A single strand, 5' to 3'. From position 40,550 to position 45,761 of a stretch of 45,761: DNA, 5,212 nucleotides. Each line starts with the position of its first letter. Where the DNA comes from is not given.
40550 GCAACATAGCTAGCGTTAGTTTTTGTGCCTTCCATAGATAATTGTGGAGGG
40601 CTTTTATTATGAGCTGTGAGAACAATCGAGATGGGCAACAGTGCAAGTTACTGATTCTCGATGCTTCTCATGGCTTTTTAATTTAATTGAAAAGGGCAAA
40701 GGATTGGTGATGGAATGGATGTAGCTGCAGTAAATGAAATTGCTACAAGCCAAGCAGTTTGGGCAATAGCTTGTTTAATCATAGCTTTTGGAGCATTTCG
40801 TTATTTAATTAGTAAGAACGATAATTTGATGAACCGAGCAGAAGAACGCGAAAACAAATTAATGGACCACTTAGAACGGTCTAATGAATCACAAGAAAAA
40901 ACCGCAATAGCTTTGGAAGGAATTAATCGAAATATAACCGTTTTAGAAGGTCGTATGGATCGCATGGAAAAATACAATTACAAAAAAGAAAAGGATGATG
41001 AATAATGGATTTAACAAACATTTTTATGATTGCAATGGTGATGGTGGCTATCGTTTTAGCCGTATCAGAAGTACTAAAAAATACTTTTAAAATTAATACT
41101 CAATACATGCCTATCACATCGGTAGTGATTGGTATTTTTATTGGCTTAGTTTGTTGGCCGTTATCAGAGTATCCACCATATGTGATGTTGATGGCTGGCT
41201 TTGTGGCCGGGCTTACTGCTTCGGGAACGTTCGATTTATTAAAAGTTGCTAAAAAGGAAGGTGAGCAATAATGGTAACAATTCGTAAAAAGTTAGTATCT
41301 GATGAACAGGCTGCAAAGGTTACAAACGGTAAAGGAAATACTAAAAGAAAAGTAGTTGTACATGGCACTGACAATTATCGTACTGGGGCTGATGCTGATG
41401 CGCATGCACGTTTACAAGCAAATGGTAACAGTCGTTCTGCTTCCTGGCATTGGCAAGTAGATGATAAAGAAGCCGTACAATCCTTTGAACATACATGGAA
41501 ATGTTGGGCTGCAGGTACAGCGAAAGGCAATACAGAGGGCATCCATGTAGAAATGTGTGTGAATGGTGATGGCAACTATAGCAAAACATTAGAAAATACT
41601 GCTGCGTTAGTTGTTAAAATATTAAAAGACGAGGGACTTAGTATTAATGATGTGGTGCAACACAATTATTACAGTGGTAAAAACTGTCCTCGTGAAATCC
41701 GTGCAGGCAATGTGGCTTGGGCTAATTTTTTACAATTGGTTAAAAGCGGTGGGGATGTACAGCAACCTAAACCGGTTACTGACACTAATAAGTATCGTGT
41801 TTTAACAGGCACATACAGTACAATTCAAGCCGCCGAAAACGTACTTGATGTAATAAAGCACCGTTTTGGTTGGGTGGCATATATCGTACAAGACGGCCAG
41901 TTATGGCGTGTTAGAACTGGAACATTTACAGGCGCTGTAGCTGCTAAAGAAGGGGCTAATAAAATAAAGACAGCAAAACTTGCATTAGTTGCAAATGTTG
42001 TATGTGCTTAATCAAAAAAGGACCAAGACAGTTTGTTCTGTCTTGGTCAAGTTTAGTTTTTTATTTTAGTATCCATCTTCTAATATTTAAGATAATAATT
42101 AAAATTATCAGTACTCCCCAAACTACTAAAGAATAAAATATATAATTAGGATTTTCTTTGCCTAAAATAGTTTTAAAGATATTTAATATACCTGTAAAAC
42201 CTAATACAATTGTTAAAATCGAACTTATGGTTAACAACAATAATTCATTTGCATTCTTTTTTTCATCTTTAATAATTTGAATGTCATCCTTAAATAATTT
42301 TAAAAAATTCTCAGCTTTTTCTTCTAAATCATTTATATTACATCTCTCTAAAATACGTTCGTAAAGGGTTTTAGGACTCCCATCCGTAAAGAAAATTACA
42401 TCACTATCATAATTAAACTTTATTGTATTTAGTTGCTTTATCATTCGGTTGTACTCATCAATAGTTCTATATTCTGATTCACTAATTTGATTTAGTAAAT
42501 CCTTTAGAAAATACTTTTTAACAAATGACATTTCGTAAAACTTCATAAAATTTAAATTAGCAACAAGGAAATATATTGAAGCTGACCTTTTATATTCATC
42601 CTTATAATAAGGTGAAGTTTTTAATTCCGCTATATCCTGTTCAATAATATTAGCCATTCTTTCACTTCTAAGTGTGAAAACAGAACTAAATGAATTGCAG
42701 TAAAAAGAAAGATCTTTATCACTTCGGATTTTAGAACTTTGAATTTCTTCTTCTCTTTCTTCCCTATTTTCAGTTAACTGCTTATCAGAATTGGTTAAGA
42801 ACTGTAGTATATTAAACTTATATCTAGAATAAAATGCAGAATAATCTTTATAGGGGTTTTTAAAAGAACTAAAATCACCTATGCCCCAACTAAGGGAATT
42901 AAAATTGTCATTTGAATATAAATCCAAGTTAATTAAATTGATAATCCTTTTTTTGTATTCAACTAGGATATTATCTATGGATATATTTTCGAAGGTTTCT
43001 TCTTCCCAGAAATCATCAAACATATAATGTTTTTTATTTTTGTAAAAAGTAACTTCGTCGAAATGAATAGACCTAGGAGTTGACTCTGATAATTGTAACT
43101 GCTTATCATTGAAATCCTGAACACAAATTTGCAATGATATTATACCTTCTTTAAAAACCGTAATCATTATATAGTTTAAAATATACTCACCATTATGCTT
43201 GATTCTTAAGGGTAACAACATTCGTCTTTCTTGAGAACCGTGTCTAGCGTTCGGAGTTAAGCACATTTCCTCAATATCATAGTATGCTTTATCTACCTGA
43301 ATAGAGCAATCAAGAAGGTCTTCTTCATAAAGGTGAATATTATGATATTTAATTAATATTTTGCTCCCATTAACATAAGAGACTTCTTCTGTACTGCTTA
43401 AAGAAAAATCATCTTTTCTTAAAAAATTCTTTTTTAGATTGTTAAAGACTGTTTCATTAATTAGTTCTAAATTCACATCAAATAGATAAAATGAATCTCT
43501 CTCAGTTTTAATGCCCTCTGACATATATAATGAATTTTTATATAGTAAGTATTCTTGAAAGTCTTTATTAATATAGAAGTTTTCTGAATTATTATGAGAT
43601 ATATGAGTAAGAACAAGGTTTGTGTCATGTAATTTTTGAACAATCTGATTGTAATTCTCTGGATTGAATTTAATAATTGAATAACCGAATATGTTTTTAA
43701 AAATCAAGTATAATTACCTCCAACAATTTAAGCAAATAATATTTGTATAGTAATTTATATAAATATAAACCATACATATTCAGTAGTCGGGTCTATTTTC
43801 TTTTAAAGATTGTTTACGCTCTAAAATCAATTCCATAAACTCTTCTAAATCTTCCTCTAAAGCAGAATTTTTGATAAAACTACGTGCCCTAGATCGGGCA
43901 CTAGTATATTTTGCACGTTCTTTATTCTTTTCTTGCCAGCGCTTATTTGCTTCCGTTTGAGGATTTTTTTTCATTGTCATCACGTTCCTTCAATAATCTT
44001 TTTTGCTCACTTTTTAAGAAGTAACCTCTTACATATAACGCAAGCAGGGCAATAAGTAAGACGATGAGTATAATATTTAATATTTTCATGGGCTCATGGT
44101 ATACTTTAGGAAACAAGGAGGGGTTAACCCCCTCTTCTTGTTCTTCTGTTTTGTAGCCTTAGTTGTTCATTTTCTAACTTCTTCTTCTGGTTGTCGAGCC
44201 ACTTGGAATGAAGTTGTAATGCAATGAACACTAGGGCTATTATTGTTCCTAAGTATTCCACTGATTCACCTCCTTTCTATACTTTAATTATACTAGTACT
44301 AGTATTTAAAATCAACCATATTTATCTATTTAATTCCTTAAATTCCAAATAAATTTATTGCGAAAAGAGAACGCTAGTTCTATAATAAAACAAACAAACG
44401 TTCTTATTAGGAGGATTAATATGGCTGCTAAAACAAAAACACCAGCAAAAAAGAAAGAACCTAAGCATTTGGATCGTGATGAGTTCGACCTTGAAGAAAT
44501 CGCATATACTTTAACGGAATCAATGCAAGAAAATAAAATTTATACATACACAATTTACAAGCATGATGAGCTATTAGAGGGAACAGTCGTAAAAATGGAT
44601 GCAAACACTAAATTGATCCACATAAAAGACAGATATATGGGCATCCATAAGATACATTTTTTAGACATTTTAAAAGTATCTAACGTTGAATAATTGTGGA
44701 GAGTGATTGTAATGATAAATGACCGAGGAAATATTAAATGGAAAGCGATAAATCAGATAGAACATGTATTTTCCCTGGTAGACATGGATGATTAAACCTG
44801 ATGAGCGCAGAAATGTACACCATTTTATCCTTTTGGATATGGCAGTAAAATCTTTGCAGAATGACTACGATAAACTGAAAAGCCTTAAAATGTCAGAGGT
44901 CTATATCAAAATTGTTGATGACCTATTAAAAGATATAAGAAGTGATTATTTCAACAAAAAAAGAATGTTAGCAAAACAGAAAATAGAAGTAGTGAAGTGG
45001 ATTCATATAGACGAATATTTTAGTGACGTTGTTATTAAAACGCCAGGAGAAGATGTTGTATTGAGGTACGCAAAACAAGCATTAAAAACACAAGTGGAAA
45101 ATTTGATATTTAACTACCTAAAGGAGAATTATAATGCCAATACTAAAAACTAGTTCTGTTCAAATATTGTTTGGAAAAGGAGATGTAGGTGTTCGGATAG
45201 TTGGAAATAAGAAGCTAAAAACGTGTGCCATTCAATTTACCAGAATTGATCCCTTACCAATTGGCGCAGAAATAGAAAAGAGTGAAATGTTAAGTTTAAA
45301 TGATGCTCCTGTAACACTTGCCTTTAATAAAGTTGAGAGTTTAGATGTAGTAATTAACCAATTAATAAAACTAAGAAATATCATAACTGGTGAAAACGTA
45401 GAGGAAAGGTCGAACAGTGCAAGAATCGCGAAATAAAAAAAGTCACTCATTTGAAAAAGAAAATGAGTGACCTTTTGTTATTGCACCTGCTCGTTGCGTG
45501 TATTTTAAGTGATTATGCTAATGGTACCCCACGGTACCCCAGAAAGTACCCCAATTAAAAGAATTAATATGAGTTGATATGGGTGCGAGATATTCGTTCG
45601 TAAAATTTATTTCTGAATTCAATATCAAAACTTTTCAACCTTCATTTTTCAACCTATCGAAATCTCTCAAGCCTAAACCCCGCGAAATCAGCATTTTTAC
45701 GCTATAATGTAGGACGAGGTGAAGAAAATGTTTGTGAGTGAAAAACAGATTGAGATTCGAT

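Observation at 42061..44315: Lysis-to-attR accessory operon: a 548-aa orphan with a CorA-like 2-TM tail plus three mini-proteins, a candidate new defence or exclusion module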

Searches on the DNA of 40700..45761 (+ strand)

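Call 6: search_dna_similar(query=window:40700-45761:+, collection=phages, mode=near, max_rows=25)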
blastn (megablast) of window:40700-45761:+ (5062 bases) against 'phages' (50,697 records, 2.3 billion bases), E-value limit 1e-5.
No match.

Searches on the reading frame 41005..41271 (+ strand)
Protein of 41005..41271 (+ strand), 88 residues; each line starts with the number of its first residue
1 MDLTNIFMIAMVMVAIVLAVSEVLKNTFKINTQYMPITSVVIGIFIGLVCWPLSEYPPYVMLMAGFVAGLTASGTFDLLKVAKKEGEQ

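Call 26: search_protein_families(library=pfam, proteins=[window:41005-41271:+], max_evalue=0.001)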
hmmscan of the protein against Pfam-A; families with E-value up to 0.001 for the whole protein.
window:41005-41271:+ (88 aa): 2 families
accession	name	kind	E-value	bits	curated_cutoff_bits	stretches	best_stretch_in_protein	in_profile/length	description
PF06946.16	Phage_holin_5_1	-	0.00019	22.2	22.4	1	6-87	9-90/93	Bacteriophage A118-like holin, Hol118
PF16079.10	Phage_holin_5_2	-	0.00023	21.8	29.2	1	14-75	2-69/76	Phage holin family Hol44, in holin superfamily V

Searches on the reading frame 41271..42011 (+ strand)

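Call 3: search_protein_families(library=pfam, proteins=[window:41271-42011:+], max_evalue=1)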
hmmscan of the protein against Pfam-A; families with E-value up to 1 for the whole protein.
window:41271-42011:+ (246 aa): 5 families
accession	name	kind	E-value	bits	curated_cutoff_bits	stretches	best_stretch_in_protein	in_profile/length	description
PF01510.30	Amidase_2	-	1.2e-13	52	26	1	26-141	6-130/131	N-acetylmuramoyl-L-alanine amidase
PF05036.18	SPOR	-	4.7e-09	36.9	21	2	173-235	3-66/76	SPOR domain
PF16276.10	NPM1-C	-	0.096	13.2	29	0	151-177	22-48/49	Nucleophosmin C-terminal domain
PF09136.16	Glucodextran_B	-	0.11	12.9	27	0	209-234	37-63/83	Glucodextranase, domain B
PF22721.1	TBP-TOTE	-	0.14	12.2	27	1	111-134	8-31/78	TATA-binding-like protein domain of the TOTE conflict systems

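Call 5: search_protein_families(library=phrogs, proteins=[window:41271-42011:+], max_evalue=0.1)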
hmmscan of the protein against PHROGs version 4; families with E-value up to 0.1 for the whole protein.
window:41271-42011:+ (246 aa): 13 families
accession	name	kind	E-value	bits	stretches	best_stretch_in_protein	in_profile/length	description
phrog_3088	-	lysis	2.1e-38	133.5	1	1-223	1-229/248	amidase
phrog_18955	-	unknown function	2.2e-30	106.7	1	4-162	277-438/483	-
phrog_670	-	lysis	3.1e-30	106.6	1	16-237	103-295/596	endolysin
phrog_1493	-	lysis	8.7e-30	105.2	1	10-181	14-197/394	endolysin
phrog_5182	-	lysis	4.1e-28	99.9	1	1-176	1-206/321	endolysin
phrog_1794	-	lysis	2.1e-23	84.3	1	2-176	28-216/336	amidase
phrog_9611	-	lysis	6.2e-21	76.1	1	4-174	3-182/246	endolysin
phrog_2338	-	lysis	2.9e-20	73.9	1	1-142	5-147/346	endolysin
phrog_833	-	lysis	1.7e-19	71.6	1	8-184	13-200/294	endolysin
phrog_15001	-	lysis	2.4e-16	60.8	1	4-225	17-267/367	endolysin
phrog_12609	-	lysis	1.4e-08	35.7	1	21-106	19-114/264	endolysin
phrog_3393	-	lysis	4.5e-06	27.6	1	3-127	4-127/342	endolysin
phrog_14258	-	unknown function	0.019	16.2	0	203-240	24-59/75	-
